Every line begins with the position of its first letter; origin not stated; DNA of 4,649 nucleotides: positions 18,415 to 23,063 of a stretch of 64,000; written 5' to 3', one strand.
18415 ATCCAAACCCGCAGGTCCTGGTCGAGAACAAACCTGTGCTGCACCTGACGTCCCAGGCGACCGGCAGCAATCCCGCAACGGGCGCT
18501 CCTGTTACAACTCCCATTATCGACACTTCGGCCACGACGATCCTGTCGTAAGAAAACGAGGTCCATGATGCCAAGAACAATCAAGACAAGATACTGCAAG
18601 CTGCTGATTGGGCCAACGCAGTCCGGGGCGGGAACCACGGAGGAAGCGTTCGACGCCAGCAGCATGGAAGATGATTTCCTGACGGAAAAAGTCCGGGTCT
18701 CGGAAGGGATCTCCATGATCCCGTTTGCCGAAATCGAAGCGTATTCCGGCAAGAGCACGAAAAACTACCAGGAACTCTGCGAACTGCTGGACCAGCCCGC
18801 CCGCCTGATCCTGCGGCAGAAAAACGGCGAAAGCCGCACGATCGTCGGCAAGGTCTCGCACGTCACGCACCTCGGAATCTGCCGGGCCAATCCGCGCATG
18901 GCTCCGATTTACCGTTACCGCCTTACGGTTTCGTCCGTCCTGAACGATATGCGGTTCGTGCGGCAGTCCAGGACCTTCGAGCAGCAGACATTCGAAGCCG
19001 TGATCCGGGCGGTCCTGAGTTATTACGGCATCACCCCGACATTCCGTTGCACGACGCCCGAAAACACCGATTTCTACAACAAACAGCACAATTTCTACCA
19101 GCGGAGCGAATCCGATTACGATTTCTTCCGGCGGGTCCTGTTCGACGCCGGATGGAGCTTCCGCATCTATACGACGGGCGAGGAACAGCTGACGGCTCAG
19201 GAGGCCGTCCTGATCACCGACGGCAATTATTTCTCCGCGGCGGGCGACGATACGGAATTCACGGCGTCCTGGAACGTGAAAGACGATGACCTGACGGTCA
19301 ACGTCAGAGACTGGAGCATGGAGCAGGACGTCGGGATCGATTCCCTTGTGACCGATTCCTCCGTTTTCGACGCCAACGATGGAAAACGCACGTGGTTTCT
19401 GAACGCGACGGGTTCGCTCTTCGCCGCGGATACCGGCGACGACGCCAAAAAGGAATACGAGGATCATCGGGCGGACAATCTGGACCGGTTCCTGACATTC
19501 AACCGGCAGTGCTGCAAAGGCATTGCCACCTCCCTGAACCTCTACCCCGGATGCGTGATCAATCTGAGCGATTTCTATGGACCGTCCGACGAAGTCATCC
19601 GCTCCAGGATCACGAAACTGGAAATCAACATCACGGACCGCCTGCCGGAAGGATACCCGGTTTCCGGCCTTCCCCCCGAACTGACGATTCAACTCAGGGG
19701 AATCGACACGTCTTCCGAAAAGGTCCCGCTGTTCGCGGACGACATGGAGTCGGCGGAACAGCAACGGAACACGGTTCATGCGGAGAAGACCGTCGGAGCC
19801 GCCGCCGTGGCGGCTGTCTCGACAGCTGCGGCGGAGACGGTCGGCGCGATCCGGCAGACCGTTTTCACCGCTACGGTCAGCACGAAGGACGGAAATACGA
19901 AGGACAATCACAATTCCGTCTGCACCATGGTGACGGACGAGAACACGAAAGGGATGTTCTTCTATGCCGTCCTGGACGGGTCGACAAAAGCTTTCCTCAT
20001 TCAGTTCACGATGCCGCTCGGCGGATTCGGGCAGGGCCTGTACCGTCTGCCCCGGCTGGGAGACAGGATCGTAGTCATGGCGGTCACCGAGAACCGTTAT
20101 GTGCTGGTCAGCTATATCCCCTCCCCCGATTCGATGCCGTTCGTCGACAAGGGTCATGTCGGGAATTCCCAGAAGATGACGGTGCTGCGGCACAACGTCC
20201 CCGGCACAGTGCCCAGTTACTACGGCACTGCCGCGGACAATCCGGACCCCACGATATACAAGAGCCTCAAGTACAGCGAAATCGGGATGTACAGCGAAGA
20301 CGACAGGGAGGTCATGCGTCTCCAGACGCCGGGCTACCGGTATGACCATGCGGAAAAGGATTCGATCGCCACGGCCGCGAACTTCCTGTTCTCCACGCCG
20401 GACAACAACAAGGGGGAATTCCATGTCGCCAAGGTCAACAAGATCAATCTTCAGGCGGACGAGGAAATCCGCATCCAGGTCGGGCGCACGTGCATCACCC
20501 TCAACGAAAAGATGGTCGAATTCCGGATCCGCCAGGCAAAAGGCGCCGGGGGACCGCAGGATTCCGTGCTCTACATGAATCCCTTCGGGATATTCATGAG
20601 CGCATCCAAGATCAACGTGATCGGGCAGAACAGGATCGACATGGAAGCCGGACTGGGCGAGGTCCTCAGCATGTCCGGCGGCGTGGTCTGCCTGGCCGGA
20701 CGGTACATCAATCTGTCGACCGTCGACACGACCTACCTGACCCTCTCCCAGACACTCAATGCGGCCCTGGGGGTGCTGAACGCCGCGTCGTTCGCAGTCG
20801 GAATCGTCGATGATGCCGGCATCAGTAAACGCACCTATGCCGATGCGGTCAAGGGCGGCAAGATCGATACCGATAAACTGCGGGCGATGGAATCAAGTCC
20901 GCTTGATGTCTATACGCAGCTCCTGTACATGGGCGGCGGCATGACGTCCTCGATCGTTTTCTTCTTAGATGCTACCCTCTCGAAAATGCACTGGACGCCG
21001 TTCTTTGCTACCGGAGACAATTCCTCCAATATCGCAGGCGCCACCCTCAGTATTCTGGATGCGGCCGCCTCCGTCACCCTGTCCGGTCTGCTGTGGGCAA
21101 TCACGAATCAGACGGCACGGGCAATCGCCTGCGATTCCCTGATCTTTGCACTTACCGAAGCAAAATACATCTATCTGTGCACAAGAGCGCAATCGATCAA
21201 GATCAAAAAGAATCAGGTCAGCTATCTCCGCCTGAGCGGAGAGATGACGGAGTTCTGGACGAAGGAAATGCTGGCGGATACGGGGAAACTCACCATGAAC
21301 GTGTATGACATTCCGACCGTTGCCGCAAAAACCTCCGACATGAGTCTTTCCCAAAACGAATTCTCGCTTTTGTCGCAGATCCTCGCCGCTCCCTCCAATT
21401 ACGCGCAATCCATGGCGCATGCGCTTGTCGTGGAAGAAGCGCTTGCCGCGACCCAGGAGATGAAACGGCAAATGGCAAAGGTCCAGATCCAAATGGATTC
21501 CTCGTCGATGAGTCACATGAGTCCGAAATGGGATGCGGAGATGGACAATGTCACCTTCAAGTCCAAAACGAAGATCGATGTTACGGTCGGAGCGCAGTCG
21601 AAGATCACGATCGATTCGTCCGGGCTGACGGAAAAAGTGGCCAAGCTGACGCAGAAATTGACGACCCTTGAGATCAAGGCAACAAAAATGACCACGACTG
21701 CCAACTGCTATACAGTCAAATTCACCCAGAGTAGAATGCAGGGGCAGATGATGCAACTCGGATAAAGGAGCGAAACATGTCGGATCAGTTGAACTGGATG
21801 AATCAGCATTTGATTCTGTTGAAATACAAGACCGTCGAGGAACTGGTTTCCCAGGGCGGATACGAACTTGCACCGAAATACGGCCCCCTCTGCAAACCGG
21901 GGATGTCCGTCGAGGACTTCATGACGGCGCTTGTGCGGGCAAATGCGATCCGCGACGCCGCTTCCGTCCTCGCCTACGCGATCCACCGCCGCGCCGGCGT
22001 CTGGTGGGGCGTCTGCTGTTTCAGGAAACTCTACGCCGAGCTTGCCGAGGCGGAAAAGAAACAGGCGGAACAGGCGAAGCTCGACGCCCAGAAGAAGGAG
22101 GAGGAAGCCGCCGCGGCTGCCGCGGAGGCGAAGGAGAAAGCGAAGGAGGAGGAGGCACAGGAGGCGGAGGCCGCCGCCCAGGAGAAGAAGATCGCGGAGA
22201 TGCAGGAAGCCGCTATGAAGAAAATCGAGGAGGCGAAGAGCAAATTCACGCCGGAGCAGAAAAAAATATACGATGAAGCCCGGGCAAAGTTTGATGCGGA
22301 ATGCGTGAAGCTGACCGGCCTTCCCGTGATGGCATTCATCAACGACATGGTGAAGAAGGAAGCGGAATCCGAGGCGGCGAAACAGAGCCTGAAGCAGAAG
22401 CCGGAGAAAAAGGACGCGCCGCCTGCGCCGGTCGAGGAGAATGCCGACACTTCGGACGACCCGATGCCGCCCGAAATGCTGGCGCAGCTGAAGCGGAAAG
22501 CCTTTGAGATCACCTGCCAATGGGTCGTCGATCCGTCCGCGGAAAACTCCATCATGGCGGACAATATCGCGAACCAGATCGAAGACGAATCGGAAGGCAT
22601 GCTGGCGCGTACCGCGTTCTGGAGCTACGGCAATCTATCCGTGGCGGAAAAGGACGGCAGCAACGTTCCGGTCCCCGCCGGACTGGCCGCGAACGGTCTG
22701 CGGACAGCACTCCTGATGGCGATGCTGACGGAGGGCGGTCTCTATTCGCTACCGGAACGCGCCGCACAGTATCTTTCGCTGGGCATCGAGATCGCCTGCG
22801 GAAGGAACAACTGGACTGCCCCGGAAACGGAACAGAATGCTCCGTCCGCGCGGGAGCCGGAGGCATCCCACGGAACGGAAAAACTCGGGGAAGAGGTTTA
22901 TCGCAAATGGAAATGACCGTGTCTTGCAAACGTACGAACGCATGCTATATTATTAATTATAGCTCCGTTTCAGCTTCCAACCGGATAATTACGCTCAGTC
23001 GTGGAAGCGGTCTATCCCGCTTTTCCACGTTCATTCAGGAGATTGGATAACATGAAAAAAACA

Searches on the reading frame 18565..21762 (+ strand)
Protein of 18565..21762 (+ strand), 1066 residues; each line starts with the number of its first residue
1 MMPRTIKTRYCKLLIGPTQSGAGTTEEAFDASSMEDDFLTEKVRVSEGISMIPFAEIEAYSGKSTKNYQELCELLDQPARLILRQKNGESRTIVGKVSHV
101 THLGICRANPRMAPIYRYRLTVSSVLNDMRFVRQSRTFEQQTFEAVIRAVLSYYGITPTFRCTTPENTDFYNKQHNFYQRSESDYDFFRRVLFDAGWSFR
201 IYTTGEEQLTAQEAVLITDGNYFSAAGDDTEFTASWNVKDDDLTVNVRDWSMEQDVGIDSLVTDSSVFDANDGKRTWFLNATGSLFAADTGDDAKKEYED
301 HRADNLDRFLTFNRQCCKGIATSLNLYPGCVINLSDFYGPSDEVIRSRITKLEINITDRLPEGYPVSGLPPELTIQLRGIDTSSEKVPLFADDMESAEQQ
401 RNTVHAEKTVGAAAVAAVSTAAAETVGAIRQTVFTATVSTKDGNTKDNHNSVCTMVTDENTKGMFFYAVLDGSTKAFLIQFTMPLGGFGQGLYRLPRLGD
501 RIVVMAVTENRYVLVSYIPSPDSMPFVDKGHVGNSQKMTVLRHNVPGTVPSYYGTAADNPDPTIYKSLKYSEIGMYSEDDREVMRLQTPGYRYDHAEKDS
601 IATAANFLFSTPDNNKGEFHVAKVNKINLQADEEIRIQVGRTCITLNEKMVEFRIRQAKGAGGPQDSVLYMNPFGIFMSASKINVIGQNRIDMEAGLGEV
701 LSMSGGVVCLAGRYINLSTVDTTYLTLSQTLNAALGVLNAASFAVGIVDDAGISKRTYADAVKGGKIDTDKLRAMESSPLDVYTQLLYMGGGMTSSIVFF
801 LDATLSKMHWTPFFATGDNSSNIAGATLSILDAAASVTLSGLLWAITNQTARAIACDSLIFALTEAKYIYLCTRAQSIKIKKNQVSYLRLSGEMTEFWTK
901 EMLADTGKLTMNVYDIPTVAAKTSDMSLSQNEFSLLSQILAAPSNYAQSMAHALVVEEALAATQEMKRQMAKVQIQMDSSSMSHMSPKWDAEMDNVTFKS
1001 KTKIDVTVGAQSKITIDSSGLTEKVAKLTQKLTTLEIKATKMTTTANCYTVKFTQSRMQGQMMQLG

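Call 6: search_protein_families(library=pfam, proteins=[window:18565-21762:+], max_evalue=0.01)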
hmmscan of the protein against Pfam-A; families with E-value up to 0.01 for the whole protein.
window:18565-21762:+ (1066 aa): 1 family
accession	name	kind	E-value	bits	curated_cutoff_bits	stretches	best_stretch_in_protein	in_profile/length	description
PF05954.17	Phage_GPD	-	3.8e-20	72.7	30.1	1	56-279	11-214/305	Phage tail baseplate hub (GPD)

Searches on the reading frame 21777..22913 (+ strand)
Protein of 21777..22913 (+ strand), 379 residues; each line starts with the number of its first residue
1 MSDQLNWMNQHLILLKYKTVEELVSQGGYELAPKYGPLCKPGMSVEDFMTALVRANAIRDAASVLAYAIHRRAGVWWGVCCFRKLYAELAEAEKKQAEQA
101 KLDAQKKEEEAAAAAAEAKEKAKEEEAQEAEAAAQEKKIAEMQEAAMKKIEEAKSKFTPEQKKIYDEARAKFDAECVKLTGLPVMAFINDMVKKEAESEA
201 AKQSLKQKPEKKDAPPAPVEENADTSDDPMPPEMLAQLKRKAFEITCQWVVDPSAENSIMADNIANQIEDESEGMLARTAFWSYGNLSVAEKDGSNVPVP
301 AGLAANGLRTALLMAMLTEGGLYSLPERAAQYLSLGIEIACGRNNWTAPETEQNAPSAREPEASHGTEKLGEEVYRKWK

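Call 6: search_protein_families(library=pfam, proteins=[window:21777-22913:+], max_evalue=0.01)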
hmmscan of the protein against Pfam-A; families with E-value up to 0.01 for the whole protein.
window:21777-22913:+ (379 aa): 2 families
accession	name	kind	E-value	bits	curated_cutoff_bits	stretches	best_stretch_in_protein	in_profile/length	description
PF22011.2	DUF6931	-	8.2e-21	75.1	27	2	238-340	45-145/145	Family of unknown function (DUF6931)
PF09752.15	ABHD18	-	0.0026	17.4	21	1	34-146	173-282/351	Alpha/beta hydrolase domain containing 18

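Call 74: search_protein_families(library=ncbifam, proteins=[window:21777-22913:+], max_evalue=0.001)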
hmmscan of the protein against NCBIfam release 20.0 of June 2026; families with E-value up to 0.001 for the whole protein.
window:21777-22913:+ (379 aa): 0 families
